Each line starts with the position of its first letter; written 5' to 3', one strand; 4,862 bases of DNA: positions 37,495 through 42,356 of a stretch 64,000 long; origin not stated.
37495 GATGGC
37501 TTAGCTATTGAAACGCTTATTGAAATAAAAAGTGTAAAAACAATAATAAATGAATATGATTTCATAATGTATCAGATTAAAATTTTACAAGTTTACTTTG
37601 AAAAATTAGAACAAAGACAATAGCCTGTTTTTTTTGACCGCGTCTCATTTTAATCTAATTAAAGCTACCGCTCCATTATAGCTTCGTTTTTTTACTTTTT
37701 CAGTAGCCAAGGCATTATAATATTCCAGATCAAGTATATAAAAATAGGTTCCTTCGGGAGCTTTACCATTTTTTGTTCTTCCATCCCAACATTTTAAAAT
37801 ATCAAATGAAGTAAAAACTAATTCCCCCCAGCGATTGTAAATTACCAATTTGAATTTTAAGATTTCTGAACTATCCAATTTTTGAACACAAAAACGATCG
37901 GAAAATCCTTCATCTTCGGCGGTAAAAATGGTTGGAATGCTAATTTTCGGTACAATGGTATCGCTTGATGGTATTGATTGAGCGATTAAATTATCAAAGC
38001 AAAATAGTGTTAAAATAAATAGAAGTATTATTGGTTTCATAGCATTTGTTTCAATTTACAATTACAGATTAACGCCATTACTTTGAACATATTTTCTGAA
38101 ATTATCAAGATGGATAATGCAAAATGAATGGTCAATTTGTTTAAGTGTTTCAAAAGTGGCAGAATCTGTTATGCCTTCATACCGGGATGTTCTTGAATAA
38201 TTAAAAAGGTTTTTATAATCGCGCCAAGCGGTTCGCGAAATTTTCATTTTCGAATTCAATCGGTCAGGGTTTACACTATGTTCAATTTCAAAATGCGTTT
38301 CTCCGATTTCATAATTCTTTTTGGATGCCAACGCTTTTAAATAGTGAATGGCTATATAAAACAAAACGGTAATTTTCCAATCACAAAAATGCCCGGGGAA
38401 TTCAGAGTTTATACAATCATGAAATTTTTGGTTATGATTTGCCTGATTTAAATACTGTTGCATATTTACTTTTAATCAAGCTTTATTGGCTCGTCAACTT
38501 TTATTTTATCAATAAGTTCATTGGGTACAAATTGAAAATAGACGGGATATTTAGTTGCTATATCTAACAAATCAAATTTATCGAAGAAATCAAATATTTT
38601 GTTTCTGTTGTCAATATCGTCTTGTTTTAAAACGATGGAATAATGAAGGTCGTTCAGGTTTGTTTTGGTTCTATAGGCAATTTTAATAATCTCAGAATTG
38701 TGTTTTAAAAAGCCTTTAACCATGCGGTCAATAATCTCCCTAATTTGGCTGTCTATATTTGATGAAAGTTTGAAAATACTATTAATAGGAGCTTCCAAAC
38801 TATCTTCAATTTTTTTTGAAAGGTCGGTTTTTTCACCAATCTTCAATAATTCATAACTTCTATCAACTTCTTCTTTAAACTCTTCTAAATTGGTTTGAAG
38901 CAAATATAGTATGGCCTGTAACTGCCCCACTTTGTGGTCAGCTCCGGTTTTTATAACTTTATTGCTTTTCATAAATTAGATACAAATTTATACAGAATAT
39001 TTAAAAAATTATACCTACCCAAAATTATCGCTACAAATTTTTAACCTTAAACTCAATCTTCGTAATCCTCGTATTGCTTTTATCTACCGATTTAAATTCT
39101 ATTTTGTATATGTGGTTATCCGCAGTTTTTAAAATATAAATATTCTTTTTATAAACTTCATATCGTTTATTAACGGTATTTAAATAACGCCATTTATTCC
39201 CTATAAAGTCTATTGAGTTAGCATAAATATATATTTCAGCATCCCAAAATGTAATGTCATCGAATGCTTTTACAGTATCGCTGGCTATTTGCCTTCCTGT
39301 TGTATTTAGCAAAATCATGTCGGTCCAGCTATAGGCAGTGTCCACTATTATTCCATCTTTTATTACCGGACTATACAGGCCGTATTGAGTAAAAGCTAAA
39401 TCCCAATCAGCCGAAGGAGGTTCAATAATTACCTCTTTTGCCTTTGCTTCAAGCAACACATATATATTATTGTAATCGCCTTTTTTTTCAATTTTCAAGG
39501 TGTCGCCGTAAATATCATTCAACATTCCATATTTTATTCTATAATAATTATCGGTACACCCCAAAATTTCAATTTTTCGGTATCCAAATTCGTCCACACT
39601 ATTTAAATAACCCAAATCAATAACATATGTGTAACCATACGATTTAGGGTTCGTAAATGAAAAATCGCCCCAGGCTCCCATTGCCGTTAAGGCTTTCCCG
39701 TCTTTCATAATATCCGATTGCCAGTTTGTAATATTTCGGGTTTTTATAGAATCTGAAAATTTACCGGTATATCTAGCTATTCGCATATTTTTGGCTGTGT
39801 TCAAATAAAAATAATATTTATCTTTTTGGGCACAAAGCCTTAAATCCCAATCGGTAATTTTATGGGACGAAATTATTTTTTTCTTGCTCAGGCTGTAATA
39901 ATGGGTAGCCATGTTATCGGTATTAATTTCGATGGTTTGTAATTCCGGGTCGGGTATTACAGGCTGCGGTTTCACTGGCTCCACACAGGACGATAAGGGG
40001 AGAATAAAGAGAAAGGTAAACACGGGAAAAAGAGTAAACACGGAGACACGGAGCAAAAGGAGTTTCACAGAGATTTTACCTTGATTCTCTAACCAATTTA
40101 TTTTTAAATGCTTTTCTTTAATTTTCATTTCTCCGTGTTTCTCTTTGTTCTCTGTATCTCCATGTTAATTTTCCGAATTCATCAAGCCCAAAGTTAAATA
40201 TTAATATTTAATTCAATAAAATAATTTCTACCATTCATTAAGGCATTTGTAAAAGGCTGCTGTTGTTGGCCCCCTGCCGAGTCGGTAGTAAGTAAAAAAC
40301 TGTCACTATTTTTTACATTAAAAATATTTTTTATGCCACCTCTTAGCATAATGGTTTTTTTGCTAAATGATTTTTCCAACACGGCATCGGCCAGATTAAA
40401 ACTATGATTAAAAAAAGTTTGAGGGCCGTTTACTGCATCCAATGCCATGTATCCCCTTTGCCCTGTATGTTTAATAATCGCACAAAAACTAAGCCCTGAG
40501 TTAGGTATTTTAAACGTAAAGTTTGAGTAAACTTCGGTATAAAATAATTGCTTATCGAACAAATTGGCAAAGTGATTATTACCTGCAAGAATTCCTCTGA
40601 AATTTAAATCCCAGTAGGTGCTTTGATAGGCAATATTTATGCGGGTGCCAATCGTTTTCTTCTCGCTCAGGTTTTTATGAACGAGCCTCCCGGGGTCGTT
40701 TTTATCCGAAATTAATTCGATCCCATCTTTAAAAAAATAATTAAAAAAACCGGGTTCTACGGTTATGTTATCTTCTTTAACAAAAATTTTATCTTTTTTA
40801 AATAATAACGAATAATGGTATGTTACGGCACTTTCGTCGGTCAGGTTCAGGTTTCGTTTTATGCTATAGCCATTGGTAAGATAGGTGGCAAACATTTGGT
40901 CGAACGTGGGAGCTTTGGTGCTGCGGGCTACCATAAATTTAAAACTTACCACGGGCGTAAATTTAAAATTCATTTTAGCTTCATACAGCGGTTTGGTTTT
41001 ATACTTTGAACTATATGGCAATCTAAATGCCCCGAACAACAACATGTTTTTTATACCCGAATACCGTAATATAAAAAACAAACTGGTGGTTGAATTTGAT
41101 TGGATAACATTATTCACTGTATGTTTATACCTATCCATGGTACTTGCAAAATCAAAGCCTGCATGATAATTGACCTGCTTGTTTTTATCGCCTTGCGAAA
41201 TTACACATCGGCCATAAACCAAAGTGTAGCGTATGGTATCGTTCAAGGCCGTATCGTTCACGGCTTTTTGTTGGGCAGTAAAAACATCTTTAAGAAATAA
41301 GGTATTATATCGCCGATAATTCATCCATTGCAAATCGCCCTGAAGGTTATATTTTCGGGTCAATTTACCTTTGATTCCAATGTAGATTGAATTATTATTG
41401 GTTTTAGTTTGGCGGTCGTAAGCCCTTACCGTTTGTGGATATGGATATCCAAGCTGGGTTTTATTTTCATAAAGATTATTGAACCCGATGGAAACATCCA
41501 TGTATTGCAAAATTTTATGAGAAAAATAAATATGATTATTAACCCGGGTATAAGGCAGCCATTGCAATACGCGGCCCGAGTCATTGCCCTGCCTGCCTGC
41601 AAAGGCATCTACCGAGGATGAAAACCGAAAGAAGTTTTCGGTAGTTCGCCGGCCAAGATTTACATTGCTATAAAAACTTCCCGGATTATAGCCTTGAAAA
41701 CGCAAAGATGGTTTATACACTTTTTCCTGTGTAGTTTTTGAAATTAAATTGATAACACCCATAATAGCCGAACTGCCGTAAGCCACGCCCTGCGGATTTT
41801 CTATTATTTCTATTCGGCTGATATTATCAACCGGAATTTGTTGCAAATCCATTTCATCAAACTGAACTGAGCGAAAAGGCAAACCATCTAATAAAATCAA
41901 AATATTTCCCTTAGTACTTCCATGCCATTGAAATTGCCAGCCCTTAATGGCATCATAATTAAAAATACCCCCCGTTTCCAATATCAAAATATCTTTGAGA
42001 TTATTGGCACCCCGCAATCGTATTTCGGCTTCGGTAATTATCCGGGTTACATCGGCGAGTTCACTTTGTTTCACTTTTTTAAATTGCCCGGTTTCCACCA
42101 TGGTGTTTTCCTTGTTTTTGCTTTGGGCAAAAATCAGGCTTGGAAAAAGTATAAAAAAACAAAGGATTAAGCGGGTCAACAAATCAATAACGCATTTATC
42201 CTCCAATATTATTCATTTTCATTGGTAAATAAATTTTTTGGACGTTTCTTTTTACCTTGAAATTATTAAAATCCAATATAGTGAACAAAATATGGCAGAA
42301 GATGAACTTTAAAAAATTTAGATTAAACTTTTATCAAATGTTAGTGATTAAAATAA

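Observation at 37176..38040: Tandem pair of ~130-aa 'cargo-less' T9SS type-B CTD proteins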

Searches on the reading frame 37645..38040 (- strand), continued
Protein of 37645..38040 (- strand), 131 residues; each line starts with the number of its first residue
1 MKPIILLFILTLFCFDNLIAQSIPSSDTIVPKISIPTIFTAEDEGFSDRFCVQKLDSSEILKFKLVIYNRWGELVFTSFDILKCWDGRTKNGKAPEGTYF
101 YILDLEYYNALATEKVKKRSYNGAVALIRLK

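Call 61: find_encoding_contigs(protein=P0003, flank=3000, max_places=3)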
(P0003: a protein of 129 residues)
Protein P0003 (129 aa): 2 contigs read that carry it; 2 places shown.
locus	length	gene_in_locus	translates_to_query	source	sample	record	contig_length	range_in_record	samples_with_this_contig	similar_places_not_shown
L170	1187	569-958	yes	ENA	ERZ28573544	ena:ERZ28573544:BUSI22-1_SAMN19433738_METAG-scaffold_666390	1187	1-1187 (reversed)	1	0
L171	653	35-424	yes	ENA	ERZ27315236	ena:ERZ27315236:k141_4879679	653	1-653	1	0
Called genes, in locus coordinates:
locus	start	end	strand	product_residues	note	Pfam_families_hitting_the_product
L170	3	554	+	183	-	?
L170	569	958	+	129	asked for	PF13585:CHU_C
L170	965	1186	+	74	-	?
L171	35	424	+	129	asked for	PF13585:CHU_C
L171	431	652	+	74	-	?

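Call 65: search_protein_families(library=pfam, proteins=[L003:5202-5897:+, L003:4445-5200:+, L003:3820-4416:+, L003:8343-9173:-, L003:9191-11557:-, L003:6901-8148:-, L169:5420-7912:+, L085:5527-6267:+], max_evalue=0.01)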
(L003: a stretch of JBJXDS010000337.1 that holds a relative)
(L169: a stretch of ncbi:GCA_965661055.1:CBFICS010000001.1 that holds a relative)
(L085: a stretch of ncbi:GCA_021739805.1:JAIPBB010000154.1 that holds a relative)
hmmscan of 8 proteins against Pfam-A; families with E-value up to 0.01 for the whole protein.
L003:5202-5897:+ (231 aa): 0 families

L003:4445-5200:+ (251 aa): 4 families
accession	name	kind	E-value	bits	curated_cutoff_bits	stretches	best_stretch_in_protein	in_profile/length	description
PF08309.17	LVIVD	-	2.6e-13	49.5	20.2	1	88-116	11-40/42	LVIVD repeat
PF23775.1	Beta-prop_RIG_2nd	-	9.2e-05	22.4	80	0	47-106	90-147/278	RIG second beta-propeller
PF09826.15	Beta_propel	-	0.0031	16.9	22.4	0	48-167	22-110/495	Beta propeller domain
PF05694.17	SBP56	-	0.004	16.4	34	0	55-80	325-350/453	56kDa selenium binding protein (SBP56)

L003:3820-4416:+ (198 aa): 1 family
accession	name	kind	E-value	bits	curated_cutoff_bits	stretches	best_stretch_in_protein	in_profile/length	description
PF08309.17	LVIVD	-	0.00013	21.6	20.2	1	104-128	6-31/42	LVIVD repeat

L003:8343-9173:- (276 aa): 1 family
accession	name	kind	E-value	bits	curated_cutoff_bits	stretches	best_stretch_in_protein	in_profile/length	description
PF14054.11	DUF4249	-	4.2e-23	82.7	28.5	1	28-269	6-266/269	Domain of unknown function (DUF4249)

L003:9191-11557:- (788 aa): 5 families
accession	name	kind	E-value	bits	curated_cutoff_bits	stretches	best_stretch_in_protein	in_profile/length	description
PF13715.12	CarbopepD_reg_2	-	1.3e-20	73.6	32.2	1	24-108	1-88/88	CarboxypepD_reg-like domain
PF13620.12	CarboxypepD_reg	-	1e-14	55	32.3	1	23-96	1-81/82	Carboxypeptidase regulatory-like domain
PF08308.17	PEGA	-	7.3e-08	32.6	20.8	1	39-98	12-68/71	PEGA domain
PF12985.13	DUF3869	-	4.7e-06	27.2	24.5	1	21-87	5-69/85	Domain of unknown function (DUF3869)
PF07715.20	Plug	-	5.1e-06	27.4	23.9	1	144-218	25-102/107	TonB-dependent Receptor Plug Domain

L003:6901-8148:- (415 aa): 3 families
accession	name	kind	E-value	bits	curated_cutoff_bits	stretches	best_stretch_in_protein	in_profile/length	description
PF00149.33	Metallophos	-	2.2e-15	58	21.5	1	171-353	1-190/191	Calcineurin-like phosphoesterase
PF12850.12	Metallophos_2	-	3.5e-07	30.8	27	1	172-295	2-90/154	Calcineurin-like phosphoesterase superfamily domain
PF14582.11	Metallophos_3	-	0.0067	16.2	28.2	0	172-224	7-54/259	Metallophosphoesterase, calcineurin superfamily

L169:5420-7912:+ (830 aa): 2 families
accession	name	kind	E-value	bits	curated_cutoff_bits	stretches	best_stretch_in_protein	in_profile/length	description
PF05359.17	DUF748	-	0.00027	19.5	50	1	36-178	39-182/1037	Domain of Unknown Function (DUF748)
PF13116.12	YhdP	-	0.0011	17.4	46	1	283-414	639-763/1224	YhdP protein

L085:5527-6267:+ (246 aa): 0 families

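Call 82: search_solved_structures(query=A2, max_evalue=1)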
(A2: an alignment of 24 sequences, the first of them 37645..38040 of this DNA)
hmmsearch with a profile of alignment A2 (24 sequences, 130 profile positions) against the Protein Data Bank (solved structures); distinct sequences matched with E-value up to 1: 7.
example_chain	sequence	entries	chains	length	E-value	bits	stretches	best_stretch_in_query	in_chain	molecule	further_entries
9flp_A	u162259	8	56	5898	1.7e-13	53.8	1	35-106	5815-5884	The grappling hook protein A in the bacterium Aureispira sp. CCB-QB1 | The grappling hook protein A (GhpA) in the bacterium Aureispira sp. CCB-QB1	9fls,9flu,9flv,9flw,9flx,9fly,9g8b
1xf1_A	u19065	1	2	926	0.077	16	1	83-118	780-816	C5a peptidase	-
8bty_A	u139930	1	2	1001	0.096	15.7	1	83-118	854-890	C5a peptidase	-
3eif_A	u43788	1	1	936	0.22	14.6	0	83-118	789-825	C5a peptidase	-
7yzx_A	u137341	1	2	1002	0.27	14.3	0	83-118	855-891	C5a peptidase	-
7bj3_A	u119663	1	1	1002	0.27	14.3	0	83-118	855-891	C5a peptidase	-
7v6m_A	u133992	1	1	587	0.65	13.1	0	40-76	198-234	Fibronectin type III domain-containing protein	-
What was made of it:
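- Closest known: Canonical type-B CTD cargo of the T9SS. Same: The family profile matches the GhpA C-terminus (residues 5815-5884) at E 1.7e-13 (call 82).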

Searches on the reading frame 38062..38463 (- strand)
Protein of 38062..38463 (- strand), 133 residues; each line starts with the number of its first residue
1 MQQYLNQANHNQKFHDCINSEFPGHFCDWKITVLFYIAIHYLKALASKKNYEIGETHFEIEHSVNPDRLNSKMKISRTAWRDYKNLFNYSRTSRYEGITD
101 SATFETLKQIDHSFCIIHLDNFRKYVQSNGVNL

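Call 3: search_protein_families(library=ncbifam, proteins=[window:38062-38463:-], max_evalue=1)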
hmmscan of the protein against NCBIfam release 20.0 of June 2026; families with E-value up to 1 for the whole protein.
window:38062-38463:- (133 aa): 1 family
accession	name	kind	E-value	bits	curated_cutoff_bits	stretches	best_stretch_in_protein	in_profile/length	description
TIGR01563.1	gp16_SPP1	equivalog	0.12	12.6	20.6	1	35-77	56-98/101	phage head closure protein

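Call 4: search_protein_families(library=pfam, proteins=[window:38062-38463:-], max_evalue=1)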
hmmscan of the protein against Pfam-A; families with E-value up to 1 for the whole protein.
window:38062-38463:- (133 aa): 2 families
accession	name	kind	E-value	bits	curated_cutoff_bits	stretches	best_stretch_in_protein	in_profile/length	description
PF05168.19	HEPN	-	0.0072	16.9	22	1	26-101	23-95/117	HEPN domain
PF15157.13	IQCJ-SCHIP1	-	0.18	12.6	28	1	62-91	36-65/99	Fusion protein IQCJ-SCHIP1 with IQ-like motif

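Call 81: search_protein_families(library=padloc, proteins=[window:38062-38463:-], max_evalue=0.1)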
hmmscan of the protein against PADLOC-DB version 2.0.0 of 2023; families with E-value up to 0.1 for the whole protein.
window:38062-38463:- (133 aa): 1 family
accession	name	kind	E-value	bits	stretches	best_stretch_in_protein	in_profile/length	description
PDLC03275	MTase_II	-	0.006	14.1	1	33-88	281-336/343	Type II methyltransferase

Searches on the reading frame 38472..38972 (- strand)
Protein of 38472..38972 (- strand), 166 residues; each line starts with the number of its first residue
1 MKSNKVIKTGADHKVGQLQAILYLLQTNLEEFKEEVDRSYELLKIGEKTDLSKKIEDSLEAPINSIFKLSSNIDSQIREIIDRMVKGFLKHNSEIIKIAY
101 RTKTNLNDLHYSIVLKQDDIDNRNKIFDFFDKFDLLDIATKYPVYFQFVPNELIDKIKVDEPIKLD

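Call 3: search_protein_families(library=ncbifam, proteins=[window:38472-38972:-], max_evalue=1)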
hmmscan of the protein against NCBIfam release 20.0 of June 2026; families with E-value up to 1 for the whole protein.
window:38472-38972:- (166 aa): 1 family
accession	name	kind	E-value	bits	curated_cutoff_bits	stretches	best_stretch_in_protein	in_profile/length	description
NF002447.0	PRK01611.3-4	equivalog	0.069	11.5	460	1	11-99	183-268/613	arginine--tRNA ligase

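Call 4: search_protein_families(library=pfam, proteins=[window:38472-38972:-], max_evalue=1)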
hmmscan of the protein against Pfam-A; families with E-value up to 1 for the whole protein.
window:38472-38972:- (166 aa): 0 families

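Call 81: search_protein_families(library=padloc, proteins=[window:38472-38972:-], max_evalue=0.1)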
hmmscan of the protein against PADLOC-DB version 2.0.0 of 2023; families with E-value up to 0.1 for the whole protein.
window:38472-38972:- (166 aa): 0 families

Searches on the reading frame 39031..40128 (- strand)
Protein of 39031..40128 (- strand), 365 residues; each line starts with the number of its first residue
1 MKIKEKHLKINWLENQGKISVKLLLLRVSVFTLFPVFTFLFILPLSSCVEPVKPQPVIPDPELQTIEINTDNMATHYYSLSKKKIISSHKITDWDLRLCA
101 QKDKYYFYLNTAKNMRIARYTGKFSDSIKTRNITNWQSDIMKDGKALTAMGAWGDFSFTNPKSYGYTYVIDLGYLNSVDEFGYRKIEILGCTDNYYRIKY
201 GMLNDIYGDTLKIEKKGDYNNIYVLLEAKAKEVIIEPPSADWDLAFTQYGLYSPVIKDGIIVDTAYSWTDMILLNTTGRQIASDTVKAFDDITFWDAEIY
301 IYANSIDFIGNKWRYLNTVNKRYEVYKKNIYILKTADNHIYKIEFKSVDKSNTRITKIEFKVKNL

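Call 3: search_protein_families(library=ncbifam, proteins=[window:39031-40128:-], max_evalue=1)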
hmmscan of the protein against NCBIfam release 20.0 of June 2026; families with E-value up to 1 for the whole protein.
window:39031-40128:- (365 aa): 0 families

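Call 4: search_protein_families(library=pfam, proteins=[window:39031-40128:-], max_evalue=1)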
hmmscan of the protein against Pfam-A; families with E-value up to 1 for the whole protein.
window:39031-40128:- (365 aa): 1 family
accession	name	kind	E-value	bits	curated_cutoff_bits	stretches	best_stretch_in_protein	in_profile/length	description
PF14064.11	HmuY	-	3.8e-09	37.3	27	1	76-352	6-146/157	HmuY protein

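Call 71: find_homologous_proteins(query=window:39031-40128:-)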
Query window:39031-40128:- (365 aa): 18 proteins with E <= 0.001 among 1644 candidates.
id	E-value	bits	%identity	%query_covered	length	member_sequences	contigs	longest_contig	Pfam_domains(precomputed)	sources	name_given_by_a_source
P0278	6.7e-172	590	100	72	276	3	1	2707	PF14064.12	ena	-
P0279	1.5e-153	530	70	88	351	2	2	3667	PF14064.12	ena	-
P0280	2.4e-143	496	62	97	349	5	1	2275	PF14064.12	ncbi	-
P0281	1.1e-142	494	62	99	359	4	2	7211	PF14064.12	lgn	-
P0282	4.9e-139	482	60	97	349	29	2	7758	PF14064.12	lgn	-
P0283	2.3e-138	480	63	95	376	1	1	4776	PF14064.12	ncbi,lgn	ncbi:MAG: hypothetical protein ACKVQB_07820 [Bacteroidia bacterium]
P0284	2.5e-136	473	64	91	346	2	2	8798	PF14064.12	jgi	-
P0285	4.9e-136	472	63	88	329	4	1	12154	PF14064.12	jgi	-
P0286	3.4e-135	469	62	88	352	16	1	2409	PF14064.12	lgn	-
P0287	3.3e-128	446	59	90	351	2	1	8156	PF14064.12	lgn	-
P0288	5.2e-126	439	56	88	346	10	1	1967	PF14064.12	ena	-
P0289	2.1e-125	437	57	91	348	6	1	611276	PF14064.12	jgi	jgi:hypothetical protein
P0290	1.2e-122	428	54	95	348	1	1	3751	PF14064.12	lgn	-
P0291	7.4e-118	412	54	91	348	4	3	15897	PF14064.12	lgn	-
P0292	3.9e-108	380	50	92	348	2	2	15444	PF14064.12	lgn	-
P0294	2.4e-99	351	48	89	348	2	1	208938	-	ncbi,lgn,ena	-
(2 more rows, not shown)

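Call 72: find_encoding_contigs(protein=P0289, flank=6000, max_places=2)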
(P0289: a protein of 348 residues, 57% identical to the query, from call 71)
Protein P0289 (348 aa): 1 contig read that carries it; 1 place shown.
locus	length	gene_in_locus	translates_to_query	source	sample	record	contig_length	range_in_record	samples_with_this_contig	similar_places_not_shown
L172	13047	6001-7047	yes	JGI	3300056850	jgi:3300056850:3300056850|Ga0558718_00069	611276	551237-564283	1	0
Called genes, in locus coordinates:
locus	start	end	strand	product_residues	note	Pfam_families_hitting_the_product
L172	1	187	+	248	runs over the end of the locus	PF00535:Glycos_transf_2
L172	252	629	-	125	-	PF01597:GCV_H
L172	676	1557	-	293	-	PF01039:Carboxyl_trans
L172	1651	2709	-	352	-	PF01791:DeoC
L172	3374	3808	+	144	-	PF00583:Acetyltransf_1, PF13673:Acetyltransf_10, PF13508:Acetyltransf_7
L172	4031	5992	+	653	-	PF07715:Plug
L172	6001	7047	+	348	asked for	PF14064:HmuY (weak)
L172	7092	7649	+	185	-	PF28474:DUF8412, PF13376:OmdA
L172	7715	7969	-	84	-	PF05016:ParE_toxin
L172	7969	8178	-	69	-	PF18506:RelB-like (weak)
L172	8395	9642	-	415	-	PF28548:4TM_phosphoesterase, PF00149:Metallophos, PF12850:Metallophos_2 (weak)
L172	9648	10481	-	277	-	PF14054:DUF4249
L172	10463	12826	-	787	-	PF13620:CarboxypepD_reg, PF13715:CarbopepD_reg_2, PF07715:Plug (weak), PF00593:TonB_dep_Rec_b-barrel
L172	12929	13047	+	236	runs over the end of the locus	PF01066:CDP-OH_P_transf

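Call 73: find_encoding_contigs(protein=P0294, flank=6000, max_places=2)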
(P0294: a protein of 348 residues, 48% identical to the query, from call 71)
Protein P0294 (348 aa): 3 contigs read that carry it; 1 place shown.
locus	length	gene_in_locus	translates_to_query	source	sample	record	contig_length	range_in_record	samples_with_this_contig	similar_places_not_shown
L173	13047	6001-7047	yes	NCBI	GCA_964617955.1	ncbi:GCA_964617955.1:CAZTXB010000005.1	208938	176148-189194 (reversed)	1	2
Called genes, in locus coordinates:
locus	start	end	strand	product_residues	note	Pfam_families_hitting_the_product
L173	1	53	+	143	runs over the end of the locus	PF00583:Acetyltransf_1, PF13673:Acetyltransf_10, PF13508:Acetyltransf_7, PF08445:FR47 (weak)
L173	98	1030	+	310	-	PF01297:ZnuA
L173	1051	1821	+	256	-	PF00005:ABC_tran, PF02463:SMC_N (faint), PF13476:AAA_23 (weak), PF13555:AAA_29 (weak), PF13304:AAA_21 (faint)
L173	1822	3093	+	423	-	PF00950:ABC-3, PF01032:FecCD, PF02742:Fe_dep_repr_C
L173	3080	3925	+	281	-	PF00950:ABC-3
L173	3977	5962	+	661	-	PF07715:Plug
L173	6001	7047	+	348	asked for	-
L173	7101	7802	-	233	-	PF18916:Lycopene_cyc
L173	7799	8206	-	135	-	PF04116:FA_hydroxylase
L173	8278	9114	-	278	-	PF00494:SQS_PSY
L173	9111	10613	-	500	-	PF00070:Pyr_redox (faint), PF00890:FAD_binding_2 (faint), PF01134:GIDA (faint), PF01266:DAO (weak), PF03486:HI0933_like (faint), PF07992:Pyr_redox_2 (faint), PF13450:NAD_binding_8, PF01593:Amino_oxidase, +1 more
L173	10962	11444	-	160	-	-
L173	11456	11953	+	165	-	PF00383:dCMP_cyt_deam_1, PF14437:MafB19-deam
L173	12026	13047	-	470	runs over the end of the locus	PF13489:Methyltransf_23, PF08241:Methyltransf_11, PF08242:Methyltransf_12, PF13649:Methyltransf_25, PF13847:Methyltransf_31, PF00535:Glycos_transf_2, PF10111:Glyco_tranf_2_2, PF13641:Glyco_tranf_2_3 (faint)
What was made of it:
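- HmuY orthologs at 57% and 48% identity (L172, L173) have the receptor-HmuY pair but no CTD-only gene (calls 72, 73).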

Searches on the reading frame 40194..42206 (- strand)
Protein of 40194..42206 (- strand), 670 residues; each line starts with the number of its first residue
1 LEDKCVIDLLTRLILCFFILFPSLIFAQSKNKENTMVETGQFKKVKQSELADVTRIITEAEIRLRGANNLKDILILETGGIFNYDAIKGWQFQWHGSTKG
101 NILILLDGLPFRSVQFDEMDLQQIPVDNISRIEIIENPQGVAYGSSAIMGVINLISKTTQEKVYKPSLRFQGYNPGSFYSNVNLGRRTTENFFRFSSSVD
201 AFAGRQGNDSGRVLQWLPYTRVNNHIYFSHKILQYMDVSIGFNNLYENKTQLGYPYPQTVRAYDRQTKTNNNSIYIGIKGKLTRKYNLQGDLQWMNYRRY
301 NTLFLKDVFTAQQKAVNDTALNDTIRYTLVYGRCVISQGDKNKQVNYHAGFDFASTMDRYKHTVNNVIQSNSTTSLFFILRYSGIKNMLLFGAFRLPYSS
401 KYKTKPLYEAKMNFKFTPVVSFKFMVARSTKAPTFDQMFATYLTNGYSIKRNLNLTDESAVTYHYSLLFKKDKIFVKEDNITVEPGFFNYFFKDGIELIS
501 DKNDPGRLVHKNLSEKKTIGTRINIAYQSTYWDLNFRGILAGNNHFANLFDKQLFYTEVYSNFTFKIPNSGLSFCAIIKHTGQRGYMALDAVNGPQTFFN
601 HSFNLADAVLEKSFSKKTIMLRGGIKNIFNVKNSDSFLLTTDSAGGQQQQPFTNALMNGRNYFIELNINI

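Call 3: search_protein_families(library=ncbifam, proteins=[window:40194-42206:-], max_evalue=1)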
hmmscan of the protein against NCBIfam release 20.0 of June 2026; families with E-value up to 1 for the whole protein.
window:40194-42206:- (670 aa): 18 families
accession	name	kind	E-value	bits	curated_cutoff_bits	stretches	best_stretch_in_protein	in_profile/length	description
TIGR01779.1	TonB-B12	equivalog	1.4e-17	63.5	599.7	1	28-162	24-159/614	TonB-dependent vitamin B12 receptor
NF007926.1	PRK10641.1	equivalog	2.7e-17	62.6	836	1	27-457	22-435/617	TonB-dependent vitamin B12 receptor BtuB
NF007478.2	PRK10064.1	equivalog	2.2e-13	49.4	745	1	15-161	12-162/663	catecholate siderophore receptor CirA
TIGR01785.1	TonB-hemin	subfamily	2.1e-11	43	316.85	2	410-667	418-674/677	TonB-dependent heme/hemoglobin receptor family protein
NF010011.0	PRK13484.1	equivalog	1.6e-09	36.6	1197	1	28-193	25-191/682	IreA family TonB-dependent siderophore receptor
NF053590.1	TonB_dep_TOL0244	equivalog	4.7e-08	32.1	645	1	54-161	32-144/604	TOL_0244 family TonB-dependent receptor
NF010051.0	PRK13528.1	subfamily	1.4e-07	30.2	583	1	29-163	31-178/727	FepA family TonB-dependent siderophore receptor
NF010010.0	PRK13483.1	equivalog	5.9e-07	27.8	927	1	32-162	32-168/660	ligand-gated channel protein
NF050067.1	TonBEntbctnRecCfrA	equivalog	1.7e-06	26.7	1200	1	125-162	126-163/698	TonB-dependent ferric enterobactin receptor CfrA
NF010048.1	PRK13524.1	subfamily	3.3e-06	25.9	493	1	94-163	103-182/744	FepA family TonB-dependent siderophore receptor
NF010038.0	PRK13513.1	equivalog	2.2e-05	23.2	942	1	125-169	133-176/659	ligand-gated channel protein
NF038079.1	TonB_sider_MxcH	equivalog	2.7e-05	22.4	925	1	92-180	175-258/792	TonB-dependent siderophore myxochelin receptor MxcH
NF049945.1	TonB_dep_FCYXU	equivalog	3.1e-05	22.8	825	1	104-161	110-171/697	TonB-dependent receptor, FCYXU motif-type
NF010651.0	PRK14050.1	equivalog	0.00012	20.4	884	1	39-163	68-193/730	TonB-dependent siderophore receptor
NF010012.0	PRK13486.1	equivalog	0.00026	19.5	924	1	116-164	116-165/696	TonB-dependent receptor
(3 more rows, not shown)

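Call 4: search_protein_families(library=pfam, proteins=[window:40194-42206:-], max_evalue=1)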
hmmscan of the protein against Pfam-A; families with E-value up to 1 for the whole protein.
window:40194-42206:- (670 aa): 1 family
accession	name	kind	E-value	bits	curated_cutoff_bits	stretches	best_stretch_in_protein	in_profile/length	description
PF07715.20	Plug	-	4.2e-14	53.4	23.9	1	48-151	3-107/107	TonB-dependent Receptor Plug Domain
